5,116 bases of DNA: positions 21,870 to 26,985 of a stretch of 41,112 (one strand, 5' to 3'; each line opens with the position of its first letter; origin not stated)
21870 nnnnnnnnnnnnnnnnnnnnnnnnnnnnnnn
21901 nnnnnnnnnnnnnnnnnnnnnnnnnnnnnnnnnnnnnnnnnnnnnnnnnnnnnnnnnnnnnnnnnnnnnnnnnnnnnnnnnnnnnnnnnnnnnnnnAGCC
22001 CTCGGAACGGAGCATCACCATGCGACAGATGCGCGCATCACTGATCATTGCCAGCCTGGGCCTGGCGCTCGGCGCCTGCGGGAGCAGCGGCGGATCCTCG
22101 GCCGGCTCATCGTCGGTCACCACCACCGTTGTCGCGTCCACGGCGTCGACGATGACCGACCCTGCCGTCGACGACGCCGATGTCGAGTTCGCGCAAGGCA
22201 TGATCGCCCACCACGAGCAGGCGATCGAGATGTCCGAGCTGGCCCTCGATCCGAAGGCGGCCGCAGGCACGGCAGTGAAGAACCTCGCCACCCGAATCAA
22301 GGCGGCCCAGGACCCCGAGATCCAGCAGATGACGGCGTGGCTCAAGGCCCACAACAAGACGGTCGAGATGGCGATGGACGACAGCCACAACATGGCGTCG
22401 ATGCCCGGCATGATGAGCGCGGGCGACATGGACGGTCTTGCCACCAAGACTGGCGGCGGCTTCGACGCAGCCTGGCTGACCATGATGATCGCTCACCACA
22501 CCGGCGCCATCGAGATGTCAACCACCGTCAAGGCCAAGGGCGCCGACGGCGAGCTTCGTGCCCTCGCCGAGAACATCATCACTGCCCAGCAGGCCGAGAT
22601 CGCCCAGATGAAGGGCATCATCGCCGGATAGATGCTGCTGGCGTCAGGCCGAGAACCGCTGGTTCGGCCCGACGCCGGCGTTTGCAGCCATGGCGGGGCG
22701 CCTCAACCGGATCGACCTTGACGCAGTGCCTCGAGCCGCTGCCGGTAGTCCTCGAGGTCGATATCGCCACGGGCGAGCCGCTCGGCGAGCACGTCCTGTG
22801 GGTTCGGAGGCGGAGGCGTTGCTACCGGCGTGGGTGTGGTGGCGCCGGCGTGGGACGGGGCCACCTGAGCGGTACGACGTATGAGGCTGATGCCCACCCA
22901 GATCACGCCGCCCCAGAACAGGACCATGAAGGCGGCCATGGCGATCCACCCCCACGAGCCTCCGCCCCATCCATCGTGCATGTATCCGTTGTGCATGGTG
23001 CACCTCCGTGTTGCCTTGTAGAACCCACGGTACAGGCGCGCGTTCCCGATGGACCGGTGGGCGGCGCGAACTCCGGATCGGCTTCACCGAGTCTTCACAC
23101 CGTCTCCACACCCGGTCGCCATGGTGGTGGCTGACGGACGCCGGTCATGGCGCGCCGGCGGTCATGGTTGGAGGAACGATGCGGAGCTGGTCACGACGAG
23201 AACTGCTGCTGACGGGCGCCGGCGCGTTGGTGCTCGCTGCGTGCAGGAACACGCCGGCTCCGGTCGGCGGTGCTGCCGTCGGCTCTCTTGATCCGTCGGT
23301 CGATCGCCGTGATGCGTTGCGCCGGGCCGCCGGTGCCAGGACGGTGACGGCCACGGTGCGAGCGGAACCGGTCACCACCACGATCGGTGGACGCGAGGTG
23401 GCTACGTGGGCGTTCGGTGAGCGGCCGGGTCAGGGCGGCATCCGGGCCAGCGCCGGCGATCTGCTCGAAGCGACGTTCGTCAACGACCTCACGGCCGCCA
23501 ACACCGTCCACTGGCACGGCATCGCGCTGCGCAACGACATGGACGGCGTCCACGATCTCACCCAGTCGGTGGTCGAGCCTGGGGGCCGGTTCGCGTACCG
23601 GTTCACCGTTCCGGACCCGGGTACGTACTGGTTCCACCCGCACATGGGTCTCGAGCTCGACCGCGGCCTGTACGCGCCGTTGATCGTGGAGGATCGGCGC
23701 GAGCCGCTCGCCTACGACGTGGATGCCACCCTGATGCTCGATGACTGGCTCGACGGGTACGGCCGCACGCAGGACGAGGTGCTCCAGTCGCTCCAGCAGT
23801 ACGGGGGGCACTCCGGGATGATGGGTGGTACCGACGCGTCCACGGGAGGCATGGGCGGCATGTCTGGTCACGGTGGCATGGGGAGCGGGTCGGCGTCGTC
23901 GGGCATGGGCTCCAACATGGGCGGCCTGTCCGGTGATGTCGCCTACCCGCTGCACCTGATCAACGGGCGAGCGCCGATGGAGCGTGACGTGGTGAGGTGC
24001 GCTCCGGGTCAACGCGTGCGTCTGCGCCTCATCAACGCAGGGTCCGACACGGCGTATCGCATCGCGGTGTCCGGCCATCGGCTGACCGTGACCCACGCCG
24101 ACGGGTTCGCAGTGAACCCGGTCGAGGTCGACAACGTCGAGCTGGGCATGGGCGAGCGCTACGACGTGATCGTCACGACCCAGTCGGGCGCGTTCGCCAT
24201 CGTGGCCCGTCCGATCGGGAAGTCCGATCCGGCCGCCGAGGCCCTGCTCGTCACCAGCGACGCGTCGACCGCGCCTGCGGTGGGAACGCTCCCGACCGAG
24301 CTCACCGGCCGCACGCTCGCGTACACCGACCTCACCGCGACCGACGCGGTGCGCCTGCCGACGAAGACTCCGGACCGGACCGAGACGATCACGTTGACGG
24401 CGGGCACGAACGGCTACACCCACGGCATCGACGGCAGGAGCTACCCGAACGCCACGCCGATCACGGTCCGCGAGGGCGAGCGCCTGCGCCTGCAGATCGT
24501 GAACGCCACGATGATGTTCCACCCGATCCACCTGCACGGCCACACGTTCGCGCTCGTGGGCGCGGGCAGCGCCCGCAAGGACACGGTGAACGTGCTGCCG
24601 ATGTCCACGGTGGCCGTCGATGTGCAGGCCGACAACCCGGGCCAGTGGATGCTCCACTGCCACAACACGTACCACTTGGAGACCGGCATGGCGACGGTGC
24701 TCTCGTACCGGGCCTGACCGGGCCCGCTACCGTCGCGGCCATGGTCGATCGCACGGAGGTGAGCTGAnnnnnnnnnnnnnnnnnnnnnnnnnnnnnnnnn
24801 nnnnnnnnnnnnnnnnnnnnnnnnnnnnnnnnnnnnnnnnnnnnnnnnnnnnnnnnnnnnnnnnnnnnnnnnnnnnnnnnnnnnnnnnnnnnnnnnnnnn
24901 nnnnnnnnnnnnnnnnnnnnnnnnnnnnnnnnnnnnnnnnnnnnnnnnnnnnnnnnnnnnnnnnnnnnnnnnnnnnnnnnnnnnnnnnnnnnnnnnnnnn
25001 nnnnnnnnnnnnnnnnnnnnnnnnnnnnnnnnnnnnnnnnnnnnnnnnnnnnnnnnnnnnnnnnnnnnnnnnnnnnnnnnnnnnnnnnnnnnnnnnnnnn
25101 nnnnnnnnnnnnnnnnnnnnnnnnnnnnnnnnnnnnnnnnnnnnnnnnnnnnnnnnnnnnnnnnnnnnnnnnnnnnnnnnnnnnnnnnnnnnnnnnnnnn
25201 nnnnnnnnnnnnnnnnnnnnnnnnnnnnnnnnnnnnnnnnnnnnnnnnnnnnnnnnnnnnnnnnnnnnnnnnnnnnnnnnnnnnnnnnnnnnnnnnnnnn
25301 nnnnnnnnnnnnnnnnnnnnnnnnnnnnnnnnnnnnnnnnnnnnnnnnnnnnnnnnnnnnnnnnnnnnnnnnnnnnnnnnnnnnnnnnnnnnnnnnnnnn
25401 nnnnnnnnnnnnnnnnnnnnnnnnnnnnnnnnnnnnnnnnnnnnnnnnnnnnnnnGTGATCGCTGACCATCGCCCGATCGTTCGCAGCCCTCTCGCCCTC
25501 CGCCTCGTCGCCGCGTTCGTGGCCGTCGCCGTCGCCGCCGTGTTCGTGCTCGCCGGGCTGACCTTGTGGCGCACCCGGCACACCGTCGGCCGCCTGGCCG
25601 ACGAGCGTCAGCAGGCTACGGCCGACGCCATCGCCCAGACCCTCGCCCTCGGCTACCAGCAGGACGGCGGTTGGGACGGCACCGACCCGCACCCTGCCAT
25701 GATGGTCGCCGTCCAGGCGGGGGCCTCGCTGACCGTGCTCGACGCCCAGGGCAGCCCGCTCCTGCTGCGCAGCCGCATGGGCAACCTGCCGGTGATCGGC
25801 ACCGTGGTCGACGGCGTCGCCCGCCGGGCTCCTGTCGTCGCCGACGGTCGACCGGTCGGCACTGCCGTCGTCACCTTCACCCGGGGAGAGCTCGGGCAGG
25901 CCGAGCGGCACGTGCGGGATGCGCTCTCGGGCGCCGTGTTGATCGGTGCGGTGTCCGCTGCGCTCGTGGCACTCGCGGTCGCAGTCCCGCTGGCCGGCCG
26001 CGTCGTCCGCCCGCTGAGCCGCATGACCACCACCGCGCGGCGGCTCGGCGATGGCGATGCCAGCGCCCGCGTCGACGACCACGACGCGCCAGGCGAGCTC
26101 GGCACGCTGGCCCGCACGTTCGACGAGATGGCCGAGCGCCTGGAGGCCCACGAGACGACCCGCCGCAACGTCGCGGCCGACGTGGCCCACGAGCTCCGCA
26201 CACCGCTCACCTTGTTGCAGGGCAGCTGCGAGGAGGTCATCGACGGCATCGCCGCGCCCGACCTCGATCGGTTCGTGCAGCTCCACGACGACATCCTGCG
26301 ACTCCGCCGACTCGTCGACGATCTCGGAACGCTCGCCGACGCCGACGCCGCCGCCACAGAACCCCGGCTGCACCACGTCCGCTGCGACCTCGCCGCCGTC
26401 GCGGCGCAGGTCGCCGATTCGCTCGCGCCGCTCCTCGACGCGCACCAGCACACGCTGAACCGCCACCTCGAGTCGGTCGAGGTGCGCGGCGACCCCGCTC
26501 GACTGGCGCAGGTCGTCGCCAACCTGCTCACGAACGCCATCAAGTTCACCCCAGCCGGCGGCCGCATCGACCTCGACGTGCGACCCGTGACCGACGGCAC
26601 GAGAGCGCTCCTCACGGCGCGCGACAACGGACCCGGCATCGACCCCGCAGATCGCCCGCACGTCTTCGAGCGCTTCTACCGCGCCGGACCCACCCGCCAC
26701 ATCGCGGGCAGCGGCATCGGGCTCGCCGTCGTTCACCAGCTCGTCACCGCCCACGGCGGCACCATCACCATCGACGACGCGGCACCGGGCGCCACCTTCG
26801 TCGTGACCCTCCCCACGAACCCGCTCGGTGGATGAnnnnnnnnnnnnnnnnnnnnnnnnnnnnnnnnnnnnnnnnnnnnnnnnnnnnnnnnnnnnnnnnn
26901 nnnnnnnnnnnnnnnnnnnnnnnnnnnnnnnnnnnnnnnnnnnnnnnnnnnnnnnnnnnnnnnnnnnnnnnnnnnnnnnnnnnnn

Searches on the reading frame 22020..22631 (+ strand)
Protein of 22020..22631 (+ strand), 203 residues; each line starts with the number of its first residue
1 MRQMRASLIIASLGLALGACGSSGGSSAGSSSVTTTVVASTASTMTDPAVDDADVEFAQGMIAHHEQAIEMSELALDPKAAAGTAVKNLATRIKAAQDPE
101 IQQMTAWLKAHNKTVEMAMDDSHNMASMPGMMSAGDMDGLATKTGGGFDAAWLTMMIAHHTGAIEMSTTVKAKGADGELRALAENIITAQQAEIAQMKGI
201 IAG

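Call 10: search_protein_families(library=pfam, proteins=[window:22020-22631:+], max_evalue=0.001)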
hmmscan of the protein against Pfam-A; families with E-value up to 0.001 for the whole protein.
window:22020-22631:+ (203 aa): 2 families
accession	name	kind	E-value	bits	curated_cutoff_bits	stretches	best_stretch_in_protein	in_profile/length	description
PF03713.19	DUF305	-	3.7e-45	154.1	27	1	54-200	1-150/151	Domain of unknown function (DUF305)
PF13628.12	DUF4142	-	1.6e-10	41.8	27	1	53-197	2-135/138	Domain of unknown function (DUF4142)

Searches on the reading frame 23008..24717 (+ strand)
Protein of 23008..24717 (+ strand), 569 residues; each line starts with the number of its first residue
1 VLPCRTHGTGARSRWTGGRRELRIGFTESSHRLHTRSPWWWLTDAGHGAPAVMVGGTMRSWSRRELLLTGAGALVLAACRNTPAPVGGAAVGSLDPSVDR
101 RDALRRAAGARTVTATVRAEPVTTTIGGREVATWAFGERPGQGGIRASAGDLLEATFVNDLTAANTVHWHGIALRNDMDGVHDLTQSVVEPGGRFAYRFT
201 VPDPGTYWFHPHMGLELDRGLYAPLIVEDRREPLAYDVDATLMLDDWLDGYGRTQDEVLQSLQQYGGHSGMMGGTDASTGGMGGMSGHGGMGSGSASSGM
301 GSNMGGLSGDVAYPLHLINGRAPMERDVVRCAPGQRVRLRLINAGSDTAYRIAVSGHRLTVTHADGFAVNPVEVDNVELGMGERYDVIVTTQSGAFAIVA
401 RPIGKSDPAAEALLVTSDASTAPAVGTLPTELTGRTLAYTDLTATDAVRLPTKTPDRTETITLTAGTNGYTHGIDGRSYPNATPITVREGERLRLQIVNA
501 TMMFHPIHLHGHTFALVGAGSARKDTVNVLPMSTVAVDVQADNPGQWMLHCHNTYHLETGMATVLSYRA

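Call 10: search_protein_families(library=pfam, proteins=[window:23008-24717:+], max_evalue=0.001)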
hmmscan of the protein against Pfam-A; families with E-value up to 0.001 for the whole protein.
window:23008-24717:+ (569 aa): 3 families
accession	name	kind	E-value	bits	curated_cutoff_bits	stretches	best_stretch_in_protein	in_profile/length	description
PF07731.20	Cu-oxidase_2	-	5.3e-41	140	20.4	2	455-566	4-132/137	Multicopper oxidase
PF07732.21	Cu-oxidase_3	-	2.1e-30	105.6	21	1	132-231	16-118/119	Multicopper oxidase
PF00394.28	Cu-oxidase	-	1.1e-29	104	21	2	316-407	39-138/157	Multicopper oxidase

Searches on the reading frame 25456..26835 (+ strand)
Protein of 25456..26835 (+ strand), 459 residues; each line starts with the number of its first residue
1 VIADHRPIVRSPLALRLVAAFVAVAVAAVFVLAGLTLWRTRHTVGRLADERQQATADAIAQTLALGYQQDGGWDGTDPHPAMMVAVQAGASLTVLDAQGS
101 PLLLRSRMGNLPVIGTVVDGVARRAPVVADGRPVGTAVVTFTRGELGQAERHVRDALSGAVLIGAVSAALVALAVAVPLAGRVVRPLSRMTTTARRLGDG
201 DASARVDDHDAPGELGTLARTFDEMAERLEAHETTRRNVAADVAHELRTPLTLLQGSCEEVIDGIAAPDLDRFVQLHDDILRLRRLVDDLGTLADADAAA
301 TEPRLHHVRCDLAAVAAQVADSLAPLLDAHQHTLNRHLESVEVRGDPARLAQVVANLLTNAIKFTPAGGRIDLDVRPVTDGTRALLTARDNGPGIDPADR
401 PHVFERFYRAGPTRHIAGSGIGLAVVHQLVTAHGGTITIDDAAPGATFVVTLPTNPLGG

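Call 10: search_protein_families(library=pfam, proteins=[window:25456-26835:+], max_evalue=0.001)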
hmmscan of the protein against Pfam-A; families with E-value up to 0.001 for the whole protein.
window:25456-26835:+ (459 aa): 3 families
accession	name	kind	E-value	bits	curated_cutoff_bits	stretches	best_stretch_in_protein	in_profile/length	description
PF02518.31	HATPase_c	-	9.9e-29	100.5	26.4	1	345-454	1-109/111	Histidine kinase-, DNA gyrase B-, and HSP90-like ATPase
PF00672.30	HAMP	-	7e-15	55.5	25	1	179-231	2-53/53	HAMP domain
PF00512.31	HisKA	-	6.5e-10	39.3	26.9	1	236-298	2-65/66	His Kinase A (phospho-acceptor) domain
